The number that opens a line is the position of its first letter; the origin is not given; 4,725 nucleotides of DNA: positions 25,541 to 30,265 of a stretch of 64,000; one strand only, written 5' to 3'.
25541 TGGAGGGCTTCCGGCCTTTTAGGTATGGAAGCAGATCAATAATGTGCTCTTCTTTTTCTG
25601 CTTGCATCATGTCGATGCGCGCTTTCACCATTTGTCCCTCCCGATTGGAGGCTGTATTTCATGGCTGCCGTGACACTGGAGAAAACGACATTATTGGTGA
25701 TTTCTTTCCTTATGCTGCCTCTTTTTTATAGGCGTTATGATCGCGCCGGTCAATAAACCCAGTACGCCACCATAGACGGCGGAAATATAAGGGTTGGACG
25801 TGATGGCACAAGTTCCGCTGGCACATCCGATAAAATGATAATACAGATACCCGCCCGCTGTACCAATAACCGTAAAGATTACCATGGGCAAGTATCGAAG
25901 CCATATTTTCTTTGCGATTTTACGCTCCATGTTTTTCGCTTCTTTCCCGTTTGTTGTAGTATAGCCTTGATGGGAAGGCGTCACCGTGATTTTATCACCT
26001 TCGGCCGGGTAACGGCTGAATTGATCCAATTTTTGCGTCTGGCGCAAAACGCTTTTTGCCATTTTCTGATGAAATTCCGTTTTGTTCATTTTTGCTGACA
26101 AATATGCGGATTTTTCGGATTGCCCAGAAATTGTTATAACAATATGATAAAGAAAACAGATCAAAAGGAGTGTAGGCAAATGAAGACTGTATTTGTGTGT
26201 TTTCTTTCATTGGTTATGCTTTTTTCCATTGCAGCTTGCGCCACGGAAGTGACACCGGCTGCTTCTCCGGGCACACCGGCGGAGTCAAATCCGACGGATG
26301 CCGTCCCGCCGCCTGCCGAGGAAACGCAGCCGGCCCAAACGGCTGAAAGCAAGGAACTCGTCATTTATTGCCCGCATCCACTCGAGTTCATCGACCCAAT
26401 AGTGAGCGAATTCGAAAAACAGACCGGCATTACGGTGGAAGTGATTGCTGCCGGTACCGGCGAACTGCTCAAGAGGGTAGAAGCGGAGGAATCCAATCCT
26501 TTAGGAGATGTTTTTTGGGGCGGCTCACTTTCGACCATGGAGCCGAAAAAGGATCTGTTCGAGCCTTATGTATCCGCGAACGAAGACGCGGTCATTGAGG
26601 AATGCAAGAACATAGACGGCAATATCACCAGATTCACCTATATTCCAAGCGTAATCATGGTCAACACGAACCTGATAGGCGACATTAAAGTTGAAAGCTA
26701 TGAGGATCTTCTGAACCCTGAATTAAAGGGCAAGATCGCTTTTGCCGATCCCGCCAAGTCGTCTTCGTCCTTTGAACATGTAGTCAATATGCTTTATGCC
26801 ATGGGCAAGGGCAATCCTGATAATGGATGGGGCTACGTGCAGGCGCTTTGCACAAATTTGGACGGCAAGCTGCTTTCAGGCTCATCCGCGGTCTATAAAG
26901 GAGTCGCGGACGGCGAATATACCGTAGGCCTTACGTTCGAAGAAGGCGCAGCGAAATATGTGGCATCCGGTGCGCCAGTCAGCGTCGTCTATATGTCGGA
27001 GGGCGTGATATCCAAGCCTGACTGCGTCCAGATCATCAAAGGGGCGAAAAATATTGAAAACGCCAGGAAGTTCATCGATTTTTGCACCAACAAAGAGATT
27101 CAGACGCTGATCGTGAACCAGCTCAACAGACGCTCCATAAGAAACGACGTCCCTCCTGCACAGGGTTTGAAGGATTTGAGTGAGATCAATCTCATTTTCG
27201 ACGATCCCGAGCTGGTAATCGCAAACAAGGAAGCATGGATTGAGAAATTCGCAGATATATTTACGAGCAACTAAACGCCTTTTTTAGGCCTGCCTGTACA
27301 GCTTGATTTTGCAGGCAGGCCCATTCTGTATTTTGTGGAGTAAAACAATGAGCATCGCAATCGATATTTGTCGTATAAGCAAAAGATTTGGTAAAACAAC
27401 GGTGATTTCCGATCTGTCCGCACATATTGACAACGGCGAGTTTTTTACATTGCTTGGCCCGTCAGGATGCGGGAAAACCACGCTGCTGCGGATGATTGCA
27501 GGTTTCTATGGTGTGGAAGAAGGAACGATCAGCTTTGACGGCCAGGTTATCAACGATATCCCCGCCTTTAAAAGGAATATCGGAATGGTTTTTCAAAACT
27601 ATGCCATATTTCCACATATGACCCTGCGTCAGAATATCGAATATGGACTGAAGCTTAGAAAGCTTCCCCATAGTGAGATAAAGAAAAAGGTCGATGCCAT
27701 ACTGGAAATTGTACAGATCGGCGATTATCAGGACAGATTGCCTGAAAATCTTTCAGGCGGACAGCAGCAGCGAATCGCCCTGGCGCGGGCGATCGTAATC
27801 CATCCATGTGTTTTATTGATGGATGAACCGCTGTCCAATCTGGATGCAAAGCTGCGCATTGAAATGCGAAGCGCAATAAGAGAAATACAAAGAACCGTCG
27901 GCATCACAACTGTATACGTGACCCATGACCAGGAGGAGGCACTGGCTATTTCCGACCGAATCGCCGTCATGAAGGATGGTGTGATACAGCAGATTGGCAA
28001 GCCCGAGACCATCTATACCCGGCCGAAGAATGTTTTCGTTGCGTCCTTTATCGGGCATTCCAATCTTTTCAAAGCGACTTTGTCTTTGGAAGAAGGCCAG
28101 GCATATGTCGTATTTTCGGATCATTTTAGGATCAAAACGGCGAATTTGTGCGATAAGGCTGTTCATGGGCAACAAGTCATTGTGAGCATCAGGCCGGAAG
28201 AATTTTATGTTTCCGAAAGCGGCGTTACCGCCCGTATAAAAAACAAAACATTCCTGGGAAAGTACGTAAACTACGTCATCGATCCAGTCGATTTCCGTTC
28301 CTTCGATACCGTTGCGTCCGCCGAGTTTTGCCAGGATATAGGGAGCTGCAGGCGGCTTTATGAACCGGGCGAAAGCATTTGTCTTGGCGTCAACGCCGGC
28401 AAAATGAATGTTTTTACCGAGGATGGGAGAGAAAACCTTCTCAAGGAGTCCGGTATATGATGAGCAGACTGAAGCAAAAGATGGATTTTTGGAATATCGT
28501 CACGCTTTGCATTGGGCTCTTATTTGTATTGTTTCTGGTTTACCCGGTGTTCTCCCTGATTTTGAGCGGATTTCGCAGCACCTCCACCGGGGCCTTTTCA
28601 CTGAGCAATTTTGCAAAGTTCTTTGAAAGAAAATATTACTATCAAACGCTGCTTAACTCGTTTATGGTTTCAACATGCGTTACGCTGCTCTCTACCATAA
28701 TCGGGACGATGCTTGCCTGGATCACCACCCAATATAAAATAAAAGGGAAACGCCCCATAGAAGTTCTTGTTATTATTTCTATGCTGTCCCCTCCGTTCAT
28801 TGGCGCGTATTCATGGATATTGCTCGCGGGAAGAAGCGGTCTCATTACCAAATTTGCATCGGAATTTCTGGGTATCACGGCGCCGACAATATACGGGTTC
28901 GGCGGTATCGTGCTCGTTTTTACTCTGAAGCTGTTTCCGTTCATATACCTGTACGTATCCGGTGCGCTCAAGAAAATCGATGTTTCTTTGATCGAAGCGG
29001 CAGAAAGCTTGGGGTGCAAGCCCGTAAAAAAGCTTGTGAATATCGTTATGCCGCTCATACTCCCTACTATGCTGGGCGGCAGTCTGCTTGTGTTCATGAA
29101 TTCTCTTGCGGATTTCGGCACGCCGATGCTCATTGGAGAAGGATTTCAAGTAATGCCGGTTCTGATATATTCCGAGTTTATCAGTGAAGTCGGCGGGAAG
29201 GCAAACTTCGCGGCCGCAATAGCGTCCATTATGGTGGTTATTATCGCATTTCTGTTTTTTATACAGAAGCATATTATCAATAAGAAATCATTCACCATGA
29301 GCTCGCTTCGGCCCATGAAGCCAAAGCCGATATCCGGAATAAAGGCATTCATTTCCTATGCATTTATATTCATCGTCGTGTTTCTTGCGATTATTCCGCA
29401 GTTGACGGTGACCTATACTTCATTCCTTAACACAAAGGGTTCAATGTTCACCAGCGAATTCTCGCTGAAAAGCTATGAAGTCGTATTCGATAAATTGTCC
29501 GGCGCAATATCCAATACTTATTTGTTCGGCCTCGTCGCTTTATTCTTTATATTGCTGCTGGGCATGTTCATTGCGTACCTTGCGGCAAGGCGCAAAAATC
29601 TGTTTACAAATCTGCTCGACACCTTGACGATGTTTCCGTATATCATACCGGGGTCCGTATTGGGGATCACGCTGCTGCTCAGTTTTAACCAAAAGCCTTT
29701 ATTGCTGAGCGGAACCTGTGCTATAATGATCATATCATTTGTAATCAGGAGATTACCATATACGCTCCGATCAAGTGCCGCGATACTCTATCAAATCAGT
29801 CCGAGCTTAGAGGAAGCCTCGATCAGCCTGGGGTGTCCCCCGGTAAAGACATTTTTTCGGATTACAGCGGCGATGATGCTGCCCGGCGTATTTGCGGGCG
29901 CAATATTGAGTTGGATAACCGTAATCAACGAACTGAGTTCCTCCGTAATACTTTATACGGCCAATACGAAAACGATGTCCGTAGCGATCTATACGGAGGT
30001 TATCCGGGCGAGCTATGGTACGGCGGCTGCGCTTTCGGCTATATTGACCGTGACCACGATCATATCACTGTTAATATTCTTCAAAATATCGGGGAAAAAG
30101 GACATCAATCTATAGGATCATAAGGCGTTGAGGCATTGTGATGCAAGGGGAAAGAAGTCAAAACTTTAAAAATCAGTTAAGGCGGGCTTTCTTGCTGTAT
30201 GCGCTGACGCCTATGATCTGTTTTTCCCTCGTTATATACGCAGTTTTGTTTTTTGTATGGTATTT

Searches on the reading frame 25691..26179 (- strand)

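Call 94: search_protein_families(library=pfam, proteins=[window:25691-26179:-])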
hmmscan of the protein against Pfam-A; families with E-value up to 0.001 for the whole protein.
window:25691-26179:- (162 aa): 1 family
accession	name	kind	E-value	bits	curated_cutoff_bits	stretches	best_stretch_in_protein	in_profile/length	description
PF19628.4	DUF6132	-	3e-06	27.2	23.2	1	102-144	11-53/60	Family of unknown function (DUF6132)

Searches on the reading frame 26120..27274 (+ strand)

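Call 94: search_protein_families(library=pfam, proteins=[window:26120-27274:+])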
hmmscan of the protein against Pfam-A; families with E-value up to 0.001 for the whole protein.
window:26120-27274:+ (384 aa): 4 families
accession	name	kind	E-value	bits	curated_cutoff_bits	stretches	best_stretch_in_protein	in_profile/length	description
PF13343.11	SBP_bac_6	-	2.1e-20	73.7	24.6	1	143-335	26-215/245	Bacterial extracellular solute-binding protein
PF13531.11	SBP_bac_11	-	3.2e-20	73.3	25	1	85-331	7-221/227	Bacterial extracellular solute-binding protein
PF13416.11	SBP_bac_8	-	2.7e-18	67.2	27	1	95-352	3-273/279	Bacterial extracellular solute-binding protein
PF01547.30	SBP_bac_1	-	9.8e-09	36.1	26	1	91-328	10-306/307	Bacterial extracellular solute-binding protein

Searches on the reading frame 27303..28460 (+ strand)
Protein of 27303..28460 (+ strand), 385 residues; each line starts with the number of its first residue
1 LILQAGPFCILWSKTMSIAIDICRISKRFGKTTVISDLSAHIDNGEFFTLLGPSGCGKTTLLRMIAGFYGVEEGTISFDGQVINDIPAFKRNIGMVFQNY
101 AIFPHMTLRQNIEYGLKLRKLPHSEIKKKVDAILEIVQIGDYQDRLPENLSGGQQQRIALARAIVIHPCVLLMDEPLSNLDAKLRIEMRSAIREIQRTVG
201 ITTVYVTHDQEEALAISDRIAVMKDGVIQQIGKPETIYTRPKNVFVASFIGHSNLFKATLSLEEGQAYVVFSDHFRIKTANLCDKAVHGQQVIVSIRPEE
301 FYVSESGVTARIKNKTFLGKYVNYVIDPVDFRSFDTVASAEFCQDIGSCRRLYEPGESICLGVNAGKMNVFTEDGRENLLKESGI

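Call 94: search_protein_families(library=pfam, proteins=[window:27303-28460:+])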
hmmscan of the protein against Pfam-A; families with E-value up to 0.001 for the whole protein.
window:27303-28460:+ (385 aa): 3 families
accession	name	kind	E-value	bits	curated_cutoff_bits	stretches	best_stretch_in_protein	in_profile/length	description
PF00005.33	ABC_tran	-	1.4e-36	126.5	25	1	36-177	2-136/137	ABC transporter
PF13304.12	AAA_21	-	6.2e-05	23.6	27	0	110-210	187-300/304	AAA domain, putative AbiEii toxin, Type IV TA system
PF02463.25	SMC_N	-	0.00047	20.1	40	0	47-208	26-199/220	RecF/RecN/SMC N terminal domain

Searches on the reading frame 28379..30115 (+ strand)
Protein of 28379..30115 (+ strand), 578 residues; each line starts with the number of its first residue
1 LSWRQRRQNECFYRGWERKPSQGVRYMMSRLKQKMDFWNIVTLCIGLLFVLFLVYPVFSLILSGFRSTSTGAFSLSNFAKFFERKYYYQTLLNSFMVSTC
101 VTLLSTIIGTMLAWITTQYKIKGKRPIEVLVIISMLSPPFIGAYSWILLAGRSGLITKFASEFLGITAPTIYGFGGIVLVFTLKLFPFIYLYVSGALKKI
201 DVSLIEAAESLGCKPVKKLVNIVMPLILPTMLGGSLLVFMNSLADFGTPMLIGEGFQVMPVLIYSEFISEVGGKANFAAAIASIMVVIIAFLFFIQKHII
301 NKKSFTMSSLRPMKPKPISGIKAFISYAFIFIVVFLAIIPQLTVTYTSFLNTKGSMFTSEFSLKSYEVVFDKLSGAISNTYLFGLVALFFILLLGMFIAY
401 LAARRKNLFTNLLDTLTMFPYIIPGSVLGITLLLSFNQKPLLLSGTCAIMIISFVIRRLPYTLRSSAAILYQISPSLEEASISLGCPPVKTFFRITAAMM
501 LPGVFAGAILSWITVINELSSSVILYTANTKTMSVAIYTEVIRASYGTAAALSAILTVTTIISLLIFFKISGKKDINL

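Call 94: search_protein_families(library=pfam, proteins=[window:28379-30115:+])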
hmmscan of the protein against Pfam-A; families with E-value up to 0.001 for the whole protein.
window:28379-30115:+ (578 aa): 1 family
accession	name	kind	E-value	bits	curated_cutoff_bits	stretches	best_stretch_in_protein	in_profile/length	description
PF00528.27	BPD_transp_1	-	8.7e-25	87.9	26.4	2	107-301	3-180/184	Binding-protein-dependent transport system inner membrane component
